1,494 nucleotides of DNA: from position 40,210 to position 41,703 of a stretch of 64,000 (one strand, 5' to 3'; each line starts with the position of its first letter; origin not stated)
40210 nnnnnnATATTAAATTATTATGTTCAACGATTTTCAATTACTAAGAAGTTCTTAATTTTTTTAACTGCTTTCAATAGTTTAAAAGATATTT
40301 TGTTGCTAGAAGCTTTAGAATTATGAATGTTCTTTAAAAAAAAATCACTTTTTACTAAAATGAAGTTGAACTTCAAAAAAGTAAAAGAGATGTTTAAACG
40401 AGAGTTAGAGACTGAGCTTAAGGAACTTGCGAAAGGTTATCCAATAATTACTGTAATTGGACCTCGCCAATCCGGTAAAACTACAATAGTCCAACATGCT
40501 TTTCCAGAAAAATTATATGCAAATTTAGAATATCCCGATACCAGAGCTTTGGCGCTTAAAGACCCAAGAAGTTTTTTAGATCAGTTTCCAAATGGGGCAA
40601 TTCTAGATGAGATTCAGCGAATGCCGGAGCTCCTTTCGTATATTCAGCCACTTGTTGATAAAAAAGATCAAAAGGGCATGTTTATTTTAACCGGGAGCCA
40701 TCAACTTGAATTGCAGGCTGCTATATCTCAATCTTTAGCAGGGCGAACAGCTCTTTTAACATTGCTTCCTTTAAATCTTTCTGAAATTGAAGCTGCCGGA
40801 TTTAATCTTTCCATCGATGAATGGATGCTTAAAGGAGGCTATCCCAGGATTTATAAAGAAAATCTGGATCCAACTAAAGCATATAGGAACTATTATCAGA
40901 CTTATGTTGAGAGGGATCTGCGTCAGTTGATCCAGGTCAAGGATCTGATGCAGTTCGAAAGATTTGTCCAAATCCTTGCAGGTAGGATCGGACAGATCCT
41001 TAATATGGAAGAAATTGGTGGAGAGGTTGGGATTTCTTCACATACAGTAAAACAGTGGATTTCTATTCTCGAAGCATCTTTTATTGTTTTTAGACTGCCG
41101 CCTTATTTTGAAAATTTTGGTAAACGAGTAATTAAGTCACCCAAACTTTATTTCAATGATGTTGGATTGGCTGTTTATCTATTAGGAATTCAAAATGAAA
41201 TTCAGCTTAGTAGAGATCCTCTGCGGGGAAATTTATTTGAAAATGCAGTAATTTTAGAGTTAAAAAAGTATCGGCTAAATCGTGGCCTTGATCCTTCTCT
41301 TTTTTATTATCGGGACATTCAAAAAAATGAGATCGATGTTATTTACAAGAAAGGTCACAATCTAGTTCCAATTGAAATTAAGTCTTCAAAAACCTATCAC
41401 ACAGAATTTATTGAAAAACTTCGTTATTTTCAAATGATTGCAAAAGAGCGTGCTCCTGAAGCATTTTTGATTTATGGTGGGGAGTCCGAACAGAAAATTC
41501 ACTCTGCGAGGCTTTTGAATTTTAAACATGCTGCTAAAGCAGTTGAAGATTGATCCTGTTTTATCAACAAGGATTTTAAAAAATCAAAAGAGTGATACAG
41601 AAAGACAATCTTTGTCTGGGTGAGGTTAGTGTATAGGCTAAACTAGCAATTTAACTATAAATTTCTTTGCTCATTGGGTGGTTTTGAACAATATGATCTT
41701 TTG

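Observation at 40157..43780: Tandem-duplication scar between psd and nth, with a different cargo gene in each arm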

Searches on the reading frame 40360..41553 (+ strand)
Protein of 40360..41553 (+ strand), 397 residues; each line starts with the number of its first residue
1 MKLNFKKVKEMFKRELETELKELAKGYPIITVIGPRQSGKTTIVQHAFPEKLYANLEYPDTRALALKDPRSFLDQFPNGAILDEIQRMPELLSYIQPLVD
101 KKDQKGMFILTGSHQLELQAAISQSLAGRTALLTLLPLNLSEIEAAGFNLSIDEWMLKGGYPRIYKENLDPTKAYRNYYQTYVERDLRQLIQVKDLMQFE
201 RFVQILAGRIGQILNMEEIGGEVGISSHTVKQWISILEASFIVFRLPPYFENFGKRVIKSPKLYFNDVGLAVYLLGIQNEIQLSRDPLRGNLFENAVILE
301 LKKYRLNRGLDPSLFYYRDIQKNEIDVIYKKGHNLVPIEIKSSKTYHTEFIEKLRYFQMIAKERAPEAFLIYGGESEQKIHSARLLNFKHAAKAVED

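Call 8: search_protein_families(library=pfam, proteins=[window:40390-41553:+])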
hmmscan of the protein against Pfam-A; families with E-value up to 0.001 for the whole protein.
window:40390-41553:+ (387 aa): 2 families
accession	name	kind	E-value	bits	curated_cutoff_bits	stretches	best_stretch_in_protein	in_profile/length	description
PF13635.12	DUF4143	-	2.9e-50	170.6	28.1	1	174-333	1-160/160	Domain of unknown function (DUF4143)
PF13173.12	AAA_14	-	5.3e-26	91.6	27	1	18-133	3-128/129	AAA domain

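Call 19: find_homologous_proteins(query=window:40360-41553:+)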
Query window:40360-41553:+ (397 aa): 8000 proteins with E <= 0.001 among 8000 candidates; the best 120 are listed.
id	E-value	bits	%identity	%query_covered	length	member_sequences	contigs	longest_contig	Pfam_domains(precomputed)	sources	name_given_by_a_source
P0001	1.5e-259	878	100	100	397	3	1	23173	PF13173.13,PF13635.13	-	-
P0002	1.2e-228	776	87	99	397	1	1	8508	PF13173.13,PF13635.13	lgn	-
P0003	1.2e-227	773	85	99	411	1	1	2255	PF13173.13,PF13635.13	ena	-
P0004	1.5e-227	773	85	99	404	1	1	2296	PF13173.13,PF13635.13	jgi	jgi:predicted AAA+ superfamily ATPase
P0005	8.5e-226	767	84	100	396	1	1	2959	PF13173.13,PF13635.13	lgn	-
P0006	9.6e-223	757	87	97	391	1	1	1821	PF13173.13,PF13635.13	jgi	-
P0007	1.0e-222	757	83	100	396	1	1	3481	PF13173.13,PF13635.13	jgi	jgi:predicted AAA+ superfamily ATPase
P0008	1.7e-222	756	85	97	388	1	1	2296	PF13173.13,PF13635.13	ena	-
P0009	3.7e-222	755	85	97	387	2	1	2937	PF13173.13,PF13635.13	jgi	-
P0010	5.2e-222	755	83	100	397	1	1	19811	PF13173.13,PF13635.13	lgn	-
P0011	9.9e-222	754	85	97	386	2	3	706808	PF13173.13,PF13635.13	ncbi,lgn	-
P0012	1.3e-221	753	84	97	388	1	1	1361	PF13173.13,PF13635.13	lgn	-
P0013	5.9e-221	751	85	97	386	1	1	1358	PF13173.13,PF13635.13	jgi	jgi:uncharacterized protein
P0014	1.3e-220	750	85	97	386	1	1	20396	PF13173.13,PF13635.13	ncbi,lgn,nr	ncbi:MAG: ATP-binding protein [Parachlamydiales bacterium]|nr:ATP-binding protein [Parachlamydiales 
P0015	1.6e-220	750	85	97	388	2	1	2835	PF13173.13,PF13635.13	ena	-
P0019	1.3e-219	747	81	100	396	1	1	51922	PF13173.13,PF13635.13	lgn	-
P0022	2.4e-218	742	82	97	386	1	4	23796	PF13173.13,PF13635.13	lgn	-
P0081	2.5e-199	680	76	97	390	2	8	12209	PF13173.13,PF13635.13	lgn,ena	-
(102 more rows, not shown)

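Call 21: find_encoding_contigs(protein=P0002, flank=6000, max_places=3)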
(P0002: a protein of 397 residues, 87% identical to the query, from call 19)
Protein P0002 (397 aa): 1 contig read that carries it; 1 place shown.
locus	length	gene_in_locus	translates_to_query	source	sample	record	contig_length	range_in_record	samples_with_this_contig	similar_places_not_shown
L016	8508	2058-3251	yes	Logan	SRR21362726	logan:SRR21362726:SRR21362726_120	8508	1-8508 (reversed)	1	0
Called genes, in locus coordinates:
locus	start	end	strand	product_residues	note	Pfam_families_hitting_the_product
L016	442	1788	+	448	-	PF00078:RVT_1, PF08388:GIIM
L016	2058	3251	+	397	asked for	PF13173:AAA_14, PF13635:DUF4143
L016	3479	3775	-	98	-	-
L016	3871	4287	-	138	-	-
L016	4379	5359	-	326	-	PF01018:GTP1_OBG, PF00025:Arf (weak), PF01926:MMR_HSR1, PF02421:FeoB_N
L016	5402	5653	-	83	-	PF01016:Ribosomal_L27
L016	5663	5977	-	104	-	PF00829:Ribosomal_L21p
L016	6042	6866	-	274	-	PF00950:ABC-3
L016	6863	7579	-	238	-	PF00005:ABC_tran, PF02463:SMC_N (weak), PF13304:AAA_21 (weak)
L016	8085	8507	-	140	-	?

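Call 22: find_encoding_contigs(protein=P0010, flank=6000, max_places=3)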
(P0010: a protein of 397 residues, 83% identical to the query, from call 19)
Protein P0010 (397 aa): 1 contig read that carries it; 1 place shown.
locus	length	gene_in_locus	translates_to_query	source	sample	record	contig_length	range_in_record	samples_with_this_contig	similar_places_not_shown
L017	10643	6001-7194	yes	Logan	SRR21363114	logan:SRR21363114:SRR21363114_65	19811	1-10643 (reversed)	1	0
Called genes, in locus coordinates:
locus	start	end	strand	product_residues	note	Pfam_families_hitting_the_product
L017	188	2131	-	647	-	PF17804:TSP_NTD, PF11818:DUF3340 (faint), PF00595:PDZ, PF13180:PDZ_2 (weak), PF17820:PDZ_6, PF03572:Peptidase_S41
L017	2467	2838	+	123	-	PF00164:Ribosom_S12_S23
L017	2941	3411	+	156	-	PF00177:Ribosomal_S7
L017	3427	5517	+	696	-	PF00009:GTP_EFTU, PF22042:EF-G_D2, PF03144:GTP_EFTU_D2, PF14492:EFG_III, PF16658:RF3_C (weak), PF03764:EFG_IV, PF00679:EFG_C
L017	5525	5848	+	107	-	PF00338:Ribosomal_S10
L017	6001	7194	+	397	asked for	PF13173:AAA_14, PF13635:DUF4143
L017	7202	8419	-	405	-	PF03222:Trp_Tyr_perm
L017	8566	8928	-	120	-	PF04355:BamE (weak)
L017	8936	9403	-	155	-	-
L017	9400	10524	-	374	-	PF01098:FTSW_RODA_SPOVE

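Call 23: find_encoding_contigs(protein=P0019, flank=6000, max_places=3)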
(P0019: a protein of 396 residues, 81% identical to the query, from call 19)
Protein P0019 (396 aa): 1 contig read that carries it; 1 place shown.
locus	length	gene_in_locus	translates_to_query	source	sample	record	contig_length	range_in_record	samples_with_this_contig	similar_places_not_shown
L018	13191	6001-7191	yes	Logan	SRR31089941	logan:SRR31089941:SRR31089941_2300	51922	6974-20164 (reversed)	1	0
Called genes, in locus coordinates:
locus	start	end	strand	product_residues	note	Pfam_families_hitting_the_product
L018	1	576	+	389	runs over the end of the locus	PF04577:Glyco_transf_61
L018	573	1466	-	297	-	PF13646:HEAT_2 (weak)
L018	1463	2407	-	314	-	PF16881:LIAS_N (faint), PF04055:Radical_SAM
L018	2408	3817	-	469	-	PF00890:FAD_binding_2 (weak), PF01134:GIDA, PF01266:DAO (faint), PF07992:Pyr_redox_2, PF12831:FAD_oxidored, PF13738:Pyr_redox_3, PF00070:Pyr_redox, PF02852:Pyr_redox_dim, +4 more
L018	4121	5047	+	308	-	PF13855:LRR_8, PF00560:LRR_1 (faint), PF12799:LRR_4 (weak), PF13516:LRR_6 (faint), PF13855:LRR_8 (weak), PF12799:LRR_4 (weak)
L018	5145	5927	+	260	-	PF12919:TcdA_TcdB (weak), PF04488:Gly_transf_sug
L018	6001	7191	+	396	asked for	PF13173:AAA_14, PF13635:DUF4143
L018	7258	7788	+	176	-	-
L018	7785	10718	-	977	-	PF07517:SecA_DEAD, PF00270:DEAD (weak), PF01043:SecA_PP_bind, PF21090:P-loop_SecA, PF07516:SecA_SW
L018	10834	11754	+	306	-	PF02666:PS_Dcarbxylase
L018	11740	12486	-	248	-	PF14566:PTPlike_phytase (faint), PF22741:PTP-NADK, PF22785:Tc-R-P, PF22784:PTP-SAK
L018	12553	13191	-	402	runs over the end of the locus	-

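Call 28: find_encoding_contigs(protein=P0011, flank=5000, max_places=5)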
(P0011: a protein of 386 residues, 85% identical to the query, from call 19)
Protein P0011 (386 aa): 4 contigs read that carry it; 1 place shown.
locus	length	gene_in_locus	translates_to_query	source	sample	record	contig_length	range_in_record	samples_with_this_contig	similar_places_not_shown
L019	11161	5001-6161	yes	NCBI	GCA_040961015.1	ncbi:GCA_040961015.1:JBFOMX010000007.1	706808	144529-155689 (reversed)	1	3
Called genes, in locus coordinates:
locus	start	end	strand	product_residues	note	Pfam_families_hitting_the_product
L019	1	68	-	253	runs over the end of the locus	-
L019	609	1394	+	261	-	-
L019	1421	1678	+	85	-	-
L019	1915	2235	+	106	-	PF00893:Multi_Drug_Res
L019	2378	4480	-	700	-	PF11924:IAT_beta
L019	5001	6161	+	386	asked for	PF13173:AAA_14, PF13635:DUF4143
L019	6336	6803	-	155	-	-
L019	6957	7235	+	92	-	PF11731:Cdd1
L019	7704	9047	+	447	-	PF00270:DEAD, PF04851:ResIII, PF13245:AAA_19 (faint), PF00271:Helicase_C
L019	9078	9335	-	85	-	PF03061:4HBT (weak)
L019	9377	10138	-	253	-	PF13485:Peptidase_MA_2 (weak)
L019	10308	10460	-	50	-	-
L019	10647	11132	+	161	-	PF18924:DUF5674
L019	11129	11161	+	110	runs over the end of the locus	-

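Call 29: find_encoding_contigs(protein=P0081, flank=5000, max_places=10)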
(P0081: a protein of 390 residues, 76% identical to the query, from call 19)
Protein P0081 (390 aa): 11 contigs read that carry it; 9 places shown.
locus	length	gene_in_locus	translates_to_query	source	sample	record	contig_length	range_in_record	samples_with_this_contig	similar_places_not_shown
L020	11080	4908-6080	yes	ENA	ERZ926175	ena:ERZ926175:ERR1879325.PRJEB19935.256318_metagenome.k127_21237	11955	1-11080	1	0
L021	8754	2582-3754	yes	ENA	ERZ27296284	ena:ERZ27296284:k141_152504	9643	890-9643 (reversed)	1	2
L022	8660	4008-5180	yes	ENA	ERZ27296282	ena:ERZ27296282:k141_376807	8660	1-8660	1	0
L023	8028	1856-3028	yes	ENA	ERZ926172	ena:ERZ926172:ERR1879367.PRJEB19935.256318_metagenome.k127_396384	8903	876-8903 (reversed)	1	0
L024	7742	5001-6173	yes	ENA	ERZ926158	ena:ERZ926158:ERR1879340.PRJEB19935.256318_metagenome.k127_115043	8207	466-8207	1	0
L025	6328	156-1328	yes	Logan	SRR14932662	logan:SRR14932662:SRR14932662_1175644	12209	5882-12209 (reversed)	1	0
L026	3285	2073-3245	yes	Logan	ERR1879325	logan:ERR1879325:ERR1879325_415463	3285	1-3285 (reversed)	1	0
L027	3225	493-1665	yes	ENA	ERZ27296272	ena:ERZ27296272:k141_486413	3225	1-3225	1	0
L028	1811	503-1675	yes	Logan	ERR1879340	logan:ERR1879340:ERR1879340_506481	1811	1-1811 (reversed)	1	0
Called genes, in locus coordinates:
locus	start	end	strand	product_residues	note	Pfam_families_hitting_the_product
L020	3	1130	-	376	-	?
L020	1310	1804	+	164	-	-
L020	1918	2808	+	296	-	PF00590:TP_methylase, PF23016:RsmI_C (weak)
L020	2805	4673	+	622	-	PF04851:ResIII (weak), PF00270:DEAD, PF00271:Helicase_C, PF16124:RecQ_Zn_bind, PF09382:RQC, PF00570:HRDC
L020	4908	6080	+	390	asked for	PF13173:AAA_14, PF13635:DUF4143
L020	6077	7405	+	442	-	PF01225:Mur_ligase, PF08245:Mur_ligase_M, PF02875:Mur_ligase_C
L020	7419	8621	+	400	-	PF10555:MraY_sig1 (weak), PF00953:Glycos_transf_4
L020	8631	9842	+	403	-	PF21799:MurD-like_N, PF08245:Mur_ligase_M, PF02875:Mur_ligase_C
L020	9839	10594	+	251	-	PF01476:LysM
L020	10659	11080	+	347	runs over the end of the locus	PF01098:FTSW_RODA_SPOVE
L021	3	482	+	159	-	?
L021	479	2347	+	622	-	PF04851:ResIII (weak), PF00270:DEAD, PF00271:Helicase_C, PF16124:RecQ_Zn_bind, PF09382:RQC, PF00570:HRDC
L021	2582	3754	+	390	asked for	PF13173:AAA_14, PF13635:DUF4143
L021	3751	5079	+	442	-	PF01225:Mur_ligase, PF08245:Mur_ligase_M, PF02875:Mur_ligase_C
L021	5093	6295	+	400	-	PF10555:MraY_sig1 (weak), PF00953:Glycos_transf_4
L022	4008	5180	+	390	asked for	PF13173:AAA_14, PF13635:DUF4143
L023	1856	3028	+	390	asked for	PF13173:AAA_14, PF13635:DUF4143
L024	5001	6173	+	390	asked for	PF13173:AAA_14, PF13635:DUF4143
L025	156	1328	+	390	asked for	PF13173:AAA_14, PF13635:DUF4143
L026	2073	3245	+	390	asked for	PF13173:AAA_14, PF13635:DUF4143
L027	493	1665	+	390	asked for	PF13173:AAA_14, PF13635:DUF4143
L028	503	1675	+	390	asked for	PF13173:AAA_14, PF13635:DUF4143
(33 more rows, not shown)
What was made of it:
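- In L020 the gene overlaps murE in an operon (call 29).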

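Call 30: find_encoding_contigs(protein=P0022, flank=5000, max_places=6)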
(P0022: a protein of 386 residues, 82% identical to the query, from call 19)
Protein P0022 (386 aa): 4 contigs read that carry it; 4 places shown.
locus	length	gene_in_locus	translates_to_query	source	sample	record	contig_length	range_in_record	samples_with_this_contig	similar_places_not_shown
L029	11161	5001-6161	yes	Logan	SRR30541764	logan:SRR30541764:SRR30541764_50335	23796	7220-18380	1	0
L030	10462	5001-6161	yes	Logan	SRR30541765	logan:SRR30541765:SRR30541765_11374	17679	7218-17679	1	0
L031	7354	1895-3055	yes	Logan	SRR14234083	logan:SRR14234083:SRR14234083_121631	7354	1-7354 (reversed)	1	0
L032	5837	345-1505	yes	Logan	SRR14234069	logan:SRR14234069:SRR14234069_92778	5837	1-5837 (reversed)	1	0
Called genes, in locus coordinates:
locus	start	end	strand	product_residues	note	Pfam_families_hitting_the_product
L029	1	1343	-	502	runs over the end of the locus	PF00587:tRNA-synt_2b, PF03129:HGTP_anticodon, PF09180:ProRS-C_1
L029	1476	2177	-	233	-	PF21948:LplA-B_cat, PF03099:BPL_LplA_LipB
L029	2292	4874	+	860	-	PF02861:Clp_N, PF23569:NBD_SMAX1, PF00004:AAA, PF17871:AAA_lid_9, PF00004:AAA, PF07724:AAA_2, PF07728:AAA_5, PF10431:ClpB_D2-small, +8 more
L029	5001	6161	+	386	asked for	PF13173:AAA_14, PF13635:DUF4143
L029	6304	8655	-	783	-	-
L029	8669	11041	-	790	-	-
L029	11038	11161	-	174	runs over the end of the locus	-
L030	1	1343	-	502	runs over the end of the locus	PF00587:tRNA-synt_2b, PF03129:HGTP_anticodon, PF09180:ProRS-C_1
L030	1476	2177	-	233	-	PF21948:LplA-B_cat, PF03099:BPL_LplA_LipB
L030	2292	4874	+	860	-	PF02861:Clp_N, PF23569:NBD_SMAX1, PF00004:AAA, PF17871:AAA_lid_9, PF00004:AAA, PF07724:AAA_2, PF07728:AAA_5, PF10431:ClpB_D2-small, +8 more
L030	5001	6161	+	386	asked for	PF13173:AAA_14, PF13635:DUF4143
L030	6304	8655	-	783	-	-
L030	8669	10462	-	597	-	?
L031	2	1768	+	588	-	?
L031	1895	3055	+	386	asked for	PF13173:AAA_14, PF13635:DUF4143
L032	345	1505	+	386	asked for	PF13173:AAA_14, PF13635:DUF4143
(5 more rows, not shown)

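Call 40: search_protein_families(library=padloc, proteins=[window:40390-41553:+], max_evalue=0.01)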
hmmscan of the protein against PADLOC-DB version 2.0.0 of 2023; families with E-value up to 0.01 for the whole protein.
window:40390-41553:+ (387 aa): 11 families
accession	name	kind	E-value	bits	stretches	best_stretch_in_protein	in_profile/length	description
PDLC04790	PDC-S01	-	2.5e-96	321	2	144-370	176-405/422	-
PDLC04789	PDC-S01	-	1.7e-63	212.9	1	1-342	1-350/375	-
PDLC04787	PDC-S01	-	7.5e-37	125.1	1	2-361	11-384/412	-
PDLC04791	PDC-S01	-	1.7e-33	113.9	1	1-344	1-363/395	-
PDLC04788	PDC-S01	-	6.6e-20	69.4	2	145-339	183-389/448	-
PDLC04792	PDC-S01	-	1e-18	65.2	1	252-338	306-390/452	-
PDLC04786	PDC-S01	-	5e-18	63.1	1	249-339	304-393/439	-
PDLC01037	Csx1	-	3.1e-06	25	1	252-347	191-266/320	ARF+Nuclease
PDLC01903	CARF4--CARF_PDDEXK_TM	-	1.2e-05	23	1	199-363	208-347/380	-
PDLC01968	CARF_PDDEXK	-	0.0004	17.6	1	264-344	237-305/361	-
PDLC01890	CARF4--CARF_PDDEXK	-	0.0058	14.1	1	310-337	267-294/366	-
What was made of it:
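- On PDC-S01 / COG1373 ATPase-nuclease: Pfam E 5e-26 and 3e-50; PADLOC PDLC04790 E 2.5e-96 (calls 8, 40)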

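Call 41: search_protein_families(library=ncbifam, proteins=[window:40390-41553:+], max_evalue=0.01)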
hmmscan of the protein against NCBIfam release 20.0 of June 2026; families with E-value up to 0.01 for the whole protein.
window:40390-41553:+ (387 aa): 0 families
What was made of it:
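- Tried and rejected: NCBIfam gave no hit (call 41).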

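Call 51: search_dna_similar(query=window:40390-41553:+, collection=plasmids, mode=protein, max_rows=12)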
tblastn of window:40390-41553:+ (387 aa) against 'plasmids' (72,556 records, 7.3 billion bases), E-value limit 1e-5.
Records with a match: 355; places in all: 405; records where one place covers at least 80% of the query: 322.
Best place of each record, by identity: <60% 355.
By first word of the organism name: Rhizobium 80; Agrobacterium 51; Moraxella 30; Thermus 28; Sinorhizobium 13; Ensifer 11; Sulfitobacter 7; Runella 6; Neorhizobium 6; Paracoccus 6; and 69 more.
By predicted mobility (MOB-suite, as given by PLSDB): non-mobilizable 160; conjugative 139; mobilizable 56.
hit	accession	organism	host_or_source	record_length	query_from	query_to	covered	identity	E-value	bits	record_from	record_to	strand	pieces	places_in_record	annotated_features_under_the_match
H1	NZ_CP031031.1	Runella sp. SP2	whole organism,freshwater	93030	1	383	99%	45.7%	1e-97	325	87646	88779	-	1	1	ATP-binding protein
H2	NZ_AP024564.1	Allochromatium tepidum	-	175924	1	384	99%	45.5%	1e-102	340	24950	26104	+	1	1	ATP-binding protein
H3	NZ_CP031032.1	Runella sp. SP2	whole organism,freshwater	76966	1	380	98%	44.5%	1e-92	311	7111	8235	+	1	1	ATP-binding protein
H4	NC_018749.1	Emticicia oligotrophica DSM 17448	warm spring water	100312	4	386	99%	41.7%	7e-86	291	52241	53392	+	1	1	ATP-binding protein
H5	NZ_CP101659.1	Wolbachia endosymbiont of Aedes albopictus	Aedes albopictus,Wolbachia purified ...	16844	1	365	94%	43.6%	8e-91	305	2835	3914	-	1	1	ATP-binding protein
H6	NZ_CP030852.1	Runella rosea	Whole organism,fresh water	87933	1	342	88%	44.0%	4e-87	295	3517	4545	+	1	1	ATP-binding protein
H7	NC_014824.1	Ruminococcus albus 7 = DSM 20455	-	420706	1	379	98%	34.4%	3e-57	209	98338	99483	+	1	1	ATP-binding protein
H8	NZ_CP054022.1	Rhizobium indicum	Pisum sativum l. (pea),Pure culture,Pea ...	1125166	1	362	94%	34.4%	2e-44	171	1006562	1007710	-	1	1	record has no annotation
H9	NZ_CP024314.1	Rhizobium sp. NXC24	Phaseolus vulgaris,cell culture,plant ...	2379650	1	362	94%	34.3%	2e-47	180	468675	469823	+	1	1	record has no annotation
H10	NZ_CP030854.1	Runella rosea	Whole organism,fresh water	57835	1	370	96%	33.5%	2e-35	145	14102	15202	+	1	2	none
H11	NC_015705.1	Runella slithyformis DSM 19594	fresh water lake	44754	1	370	96%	33.1%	1e-35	145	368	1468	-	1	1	ATP-binding protein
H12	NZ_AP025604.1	Thermus thermophilus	-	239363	10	365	92%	34.2%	2e-39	157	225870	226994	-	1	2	ATP-binding protein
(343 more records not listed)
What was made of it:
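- The family is common on plasmids and is labelled a defence candidate (calls 40, 51).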

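Call 52: search_dna_similar(query=window:40390-41553:+, collection=phages, mode=protein, max_rows=8)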
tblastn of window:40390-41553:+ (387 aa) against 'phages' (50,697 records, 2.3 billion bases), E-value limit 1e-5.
Records with a match: 7; places in all: 7; records where one place covers at least 80% of the query: 6.
Best place of each record, by identity: <60% 7.
By first word of the organism name: Bacteriophage 7.
By host as written in the record: - 7.
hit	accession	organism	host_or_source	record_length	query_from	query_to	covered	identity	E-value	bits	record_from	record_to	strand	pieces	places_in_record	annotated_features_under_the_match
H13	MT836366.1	Bacteriophage sp.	human fecal samples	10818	4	380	97%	45.9%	2e-95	317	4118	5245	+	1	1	record has no annotation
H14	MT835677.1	Bacteriophage sp.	human fecal samples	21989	3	380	98%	45.8%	3e-97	322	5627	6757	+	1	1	record has no annotation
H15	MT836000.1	Bacteriophage sp.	human fecal samples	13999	2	335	86%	34.7%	7e-57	206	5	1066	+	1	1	record has no annotation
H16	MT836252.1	Bacteriophage sp.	human fecal samples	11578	1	366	95%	25.8%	7e-16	86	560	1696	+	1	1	record has no annotation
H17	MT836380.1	Bacteriophage sp.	human fecal samples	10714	16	333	82%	26.2%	3e-10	68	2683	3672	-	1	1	record has no annotation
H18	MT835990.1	Bacteriophage sp.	human fecal samples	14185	19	345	84%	22.1%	3e-8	62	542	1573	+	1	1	record has no annotation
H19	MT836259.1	Bacteriophage sp.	human fecal samples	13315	144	293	39%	27.0%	7e-7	57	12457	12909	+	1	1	record has no annotation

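Call 53: get_annotated_region(hit=H2, flank=400)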
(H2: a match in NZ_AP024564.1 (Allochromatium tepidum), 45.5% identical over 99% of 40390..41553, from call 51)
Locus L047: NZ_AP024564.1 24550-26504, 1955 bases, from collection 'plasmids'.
description: Allochromatium tepidum strain NZ plasmid pAt1, complete sequence
organism: Allochromatium tepidum (NCBI taxid 553982)
taxonomy: Bacteria; Pseudomonadota; Gammaproteobacteria; Chromatiales; Chromatiaceae; Allochromatium; Allochromatium tepidum
host: -; source: -; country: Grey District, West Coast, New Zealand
typing (MOB-suite, as given by PLSDB): non-mobilizable
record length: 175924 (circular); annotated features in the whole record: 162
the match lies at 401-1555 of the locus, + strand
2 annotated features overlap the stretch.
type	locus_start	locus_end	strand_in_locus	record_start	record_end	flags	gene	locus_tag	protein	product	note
CDS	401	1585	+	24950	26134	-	-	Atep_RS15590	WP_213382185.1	ATP-binding protein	-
CDS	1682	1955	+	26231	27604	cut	yjjJ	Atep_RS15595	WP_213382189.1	type II toxin-antitoxin system HipA family toxin YjjJ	-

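Call 54: get_annotated_region(hit=H5, flank=400)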
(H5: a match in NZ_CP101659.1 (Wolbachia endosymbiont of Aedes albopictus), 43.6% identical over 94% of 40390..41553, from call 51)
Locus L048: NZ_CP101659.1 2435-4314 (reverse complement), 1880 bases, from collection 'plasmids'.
description: Wolbachia endosymbiont of Aedes albopictus isolate wAlbA-JF2017 plasmid pWALBA2, complete sequence
organism: Wolbachia endosymbiont of Aedes albopictus (NCBI taxid 167957)
taxonomy: Bacteria; Pseudomonadota; Alphaproteobacteria; Rickettsiales; Anaplasmataceae; Wolbachia; Wolbachia endosymbiont of Aedes albopictus
host: -; source: Aedes albopictus,Wolbachia purified from mosquito ovaries,ovaries,Laboratory mosquito line (Malaysian nuclear ...; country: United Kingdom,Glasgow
typing (MOB-suite, as given by PLSDB): non-mobilizable
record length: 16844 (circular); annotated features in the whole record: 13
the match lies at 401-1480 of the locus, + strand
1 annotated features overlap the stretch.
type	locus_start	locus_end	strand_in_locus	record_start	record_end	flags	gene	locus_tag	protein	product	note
CDS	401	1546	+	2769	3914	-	-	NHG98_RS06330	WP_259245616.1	ATP-binding protein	-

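Call 55: get_annotated_region(hit=H1, flank=400)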
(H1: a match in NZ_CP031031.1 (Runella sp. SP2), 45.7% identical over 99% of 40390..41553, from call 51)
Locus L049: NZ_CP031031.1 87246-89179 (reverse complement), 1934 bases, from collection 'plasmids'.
description: Runella sp. SP2 plasmid pSP2_1, complete sequence
organism: Runella sp. SP2 (NCBI taxid 2268026)
taxonomy: Bacteria; Bacteroidota; Cytophagia; Cytophagales; Spirosomataceae; Runella; Runella sp. SP2
host: -; source: whole organism,freshwater; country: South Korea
typing (MOB-suite, as given by PLSDB): non-mobilizable
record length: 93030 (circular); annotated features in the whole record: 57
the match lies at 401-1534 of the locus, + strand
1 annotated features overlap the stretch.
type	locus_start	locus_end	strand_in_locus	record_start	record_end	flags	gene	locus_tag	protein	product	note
CDS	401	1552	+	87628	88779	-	-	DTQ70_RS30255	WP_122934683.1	ATP-binding protein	-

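Call 66: search_solved_structures(query=window:40390-41553:+, max_evalue=0.01)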
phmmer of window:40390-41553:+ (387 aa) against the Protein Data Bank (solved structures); distinct sequences matched with E-value up to 0.01: 0.
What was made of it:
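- Tried and rejected: There is no solved structure by sequence (call 66).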
